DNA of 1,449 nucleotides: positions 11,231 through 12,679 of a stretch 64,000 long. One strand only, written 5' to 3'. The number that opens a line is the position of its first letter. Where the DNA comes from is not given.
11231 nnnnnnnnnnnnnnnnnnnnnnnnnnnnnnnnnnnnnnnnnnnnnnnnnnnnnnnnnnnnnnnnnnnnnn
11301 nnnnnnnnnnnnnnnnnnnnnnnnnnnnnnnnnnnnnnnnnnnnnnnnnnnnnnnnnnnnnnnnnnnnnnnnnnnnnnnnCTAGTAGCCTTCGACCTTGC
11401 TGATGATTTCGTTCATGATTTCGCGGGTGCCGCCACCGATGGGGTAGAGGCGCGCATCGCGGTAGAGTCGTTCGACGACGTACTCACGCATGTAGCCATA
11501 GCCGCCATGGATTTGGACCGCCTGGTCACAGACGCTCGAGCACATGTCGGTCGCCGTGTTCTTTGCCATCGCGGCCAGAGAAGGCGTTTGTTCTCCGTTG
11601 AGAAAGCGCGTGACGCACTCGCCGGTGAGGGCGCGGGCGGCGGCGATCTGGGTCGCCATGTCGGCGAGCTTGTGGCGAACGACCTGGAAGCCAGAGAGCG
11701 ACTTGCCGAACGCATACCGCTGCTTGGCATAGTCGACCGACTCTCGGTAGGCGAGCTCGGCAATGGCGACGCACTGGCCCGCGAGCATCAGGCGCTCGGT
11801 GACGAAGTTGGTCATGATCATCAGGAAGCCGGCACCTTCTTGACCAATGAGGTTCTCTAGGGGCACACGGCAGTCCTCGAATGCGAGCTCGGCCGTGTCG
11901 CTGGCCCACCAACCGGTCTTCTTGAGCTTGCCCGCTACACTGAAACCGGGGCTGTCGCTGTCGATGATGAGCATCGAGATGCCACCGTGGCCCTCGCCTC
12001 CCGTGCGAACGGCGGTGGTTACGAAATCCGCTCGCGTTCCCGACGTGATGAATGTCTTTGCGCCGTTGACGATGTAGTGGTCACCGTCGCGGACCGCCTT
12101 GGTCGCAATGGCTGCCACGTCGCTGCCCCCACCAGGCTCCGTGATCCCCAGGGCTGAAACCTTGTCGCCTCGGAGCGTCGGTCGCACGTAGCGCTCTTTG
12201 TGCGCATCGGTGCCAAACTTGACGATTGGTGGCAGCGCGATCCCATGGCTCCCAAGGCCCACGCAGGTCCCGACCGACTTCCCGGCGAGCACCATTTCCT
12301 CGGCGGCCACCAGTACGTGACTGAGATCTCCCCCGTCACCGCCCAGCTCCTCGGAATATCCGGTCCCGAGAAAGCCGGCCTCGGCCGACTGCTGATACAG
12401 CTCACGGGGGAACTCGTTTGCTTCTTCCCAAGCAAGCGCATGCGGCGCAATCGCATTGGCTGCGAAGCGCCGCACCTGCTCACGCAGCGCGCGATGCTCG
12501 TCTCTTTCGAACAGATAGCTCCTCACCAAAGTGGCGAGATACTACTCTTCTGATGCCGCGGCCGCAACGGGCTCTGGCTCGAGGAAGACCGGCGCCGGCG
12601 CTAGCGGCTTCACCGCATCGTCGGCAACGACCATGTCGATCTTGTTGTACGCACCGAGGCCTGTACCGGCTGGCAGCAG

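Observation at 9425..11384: Compact MNIO (DUF692) RiPP-type cluster: Cys-motif lipopeptide precursor, maturase and DUF2063 partner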

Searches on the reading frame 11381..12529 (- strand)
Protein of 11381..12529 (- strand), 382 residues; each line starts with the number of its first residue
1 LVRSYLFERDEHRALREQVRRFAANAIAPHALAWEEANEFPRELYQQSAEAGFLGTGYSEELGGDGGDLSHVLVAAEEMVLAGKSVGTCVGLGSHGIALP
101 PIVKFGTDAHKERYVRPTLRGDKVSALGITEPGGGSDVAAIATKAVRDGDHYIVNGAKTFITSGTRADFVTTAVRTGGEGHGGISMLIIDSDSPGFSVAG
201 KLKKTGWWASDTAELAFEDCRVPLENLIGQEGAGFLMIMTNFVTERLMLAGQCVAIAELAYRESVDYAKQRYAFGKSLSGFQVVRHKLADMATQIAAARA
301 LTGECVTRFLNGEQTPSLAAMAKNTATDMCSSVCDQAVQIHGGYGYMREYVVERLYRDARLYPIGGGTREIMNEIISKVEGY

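Call 3: search_protein_families(library=ncbifam, proteins=[window:11381-12529:-], max_evalue=0.01)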
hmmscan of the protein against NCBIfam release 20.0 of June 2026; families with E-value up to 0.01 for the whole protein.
window:11381-12529:- (382 aa): 21 families
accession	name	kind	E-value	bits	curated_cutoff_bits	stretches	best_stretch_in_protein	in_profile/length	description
NF042972.1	AcrlCoAredClosAcrC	equivalog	2.1e-97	326.2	640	1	10-378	7-374/378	acryloyl-CoA reductase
NF043006.1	CyhCrbnylCoADH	equivalog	2e-75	254.2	650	1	8-377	4-372/380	cyclohexane-1-carbonyl-CoA dehydrogenase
NF045552.1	GlutCoADH_Des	equivalog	7.9e-71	239.3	470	1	10-377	7-376/387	glutaryl-CoA dehydrogenase Acd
NF008997.0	PRK12341.1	equivalog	1.6e-68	231.5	537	1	14-375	11-371/382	acyl-CoA dehydrogenase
NF058590.1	AcCoDHFadEBacil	equivalog_domain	3.6e-68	230.5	600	1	10-376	23-406/586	acyl-CoA dehydrogenase FadE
NF042439.1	SulpropCoADesulf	equivalog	8.8e-65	218.9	600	1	17-377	2-367/379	3-sulfinopropanoyl-CoA desulfinase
TIGR03207.1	cyc_hxne_CoA_dh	equivalog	3.4e-62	210.3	575.35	1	10-378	3-369/372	cyclohexanecarboxyl-CoA dehydrogenase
NF045652.1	ProlPCPDhRedW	equivalog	3.5e-60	203.8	650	1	11-377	3-370/376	L-prolyl-[peptidyl-carrier protein] dehydrogenase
NF053553.1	prodigi_MBC_PigA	equivalog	2.2e-56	191.6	500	1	10-379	7-378/381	prodigiosin MBC biosynthesis dehydrogenase PigA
NF002885.1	PRK03354.1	equivalog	6.5e-45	153.8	540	1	36-373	34-366/378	crotonobetainyl-CoA dehydrogenase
NF037942.1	ac_ACP_DH_MbtN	equivalog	3.8e-33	114.8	700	1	25-377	15-362/376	mycobactin biosynthesis acyl-ACP dehydrogenase MbtN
NF052270.1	Staph_DH_FadE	equivalog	1.3e-29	103.2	600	1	85-377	101-390/400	acyl-CoA dehydrogenase FadE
NF049984.1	Rv1679_FadE16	equivalog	3e-27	95.8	600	1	28-365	13-350/371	Rv1679 family acyl-CoA dehydrogenase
TIGR03204.1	pimC_large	equivalog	1e-26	93.8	623.85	1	11-297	7-293/395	pimeloyl-CoA dehydrogenase large subunit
TIGR03203.1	pimD_small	equivalog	2.3e-26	92.8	652.7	1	36-356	34-352/378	pimeloyl-CoA dehydrogenase small subunit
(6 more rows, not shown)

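Call 4: search_protein_families(library=pfam, proteins=[window:11381-12529:-], max_evalue=0.01)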
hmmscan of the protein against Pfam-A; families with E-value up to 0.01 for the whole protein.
window:11381-12529:- (382 aa): 5 families
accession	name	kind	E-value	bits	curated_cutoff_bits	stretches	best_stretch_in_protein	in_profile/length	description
PF00441.29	Acyl-CoA_dh_1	-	1.7e-47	161.8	22.4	1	232-378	1-147/150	Acyl-CoA dehydrogenase, C-terminal domain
PF02771.21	Acyl-CoA_dh_N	-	3e-29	102.1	22.9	1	10-122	2-113/113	Acyl-CoA dehydrogenase, N-terminal domain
PF02770.24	Acyl-CoA_dh_M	-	1.4e-24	86.5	33.3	1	126-220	1-97/97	Acyl-CoA dehydrogenase, middle domain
PF08028.16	Acyl-CoA_dh_2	-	1.4e-18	67.9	22.7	1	247-360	1-124/134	Acyl-CoA dehydrogenase, C-terminal domain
PF22924.1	ACOX_C_alpha1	-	0.0022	18.2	27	1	276-373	60-161/169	Acyl-CoA oxidase, C-alpha1 domain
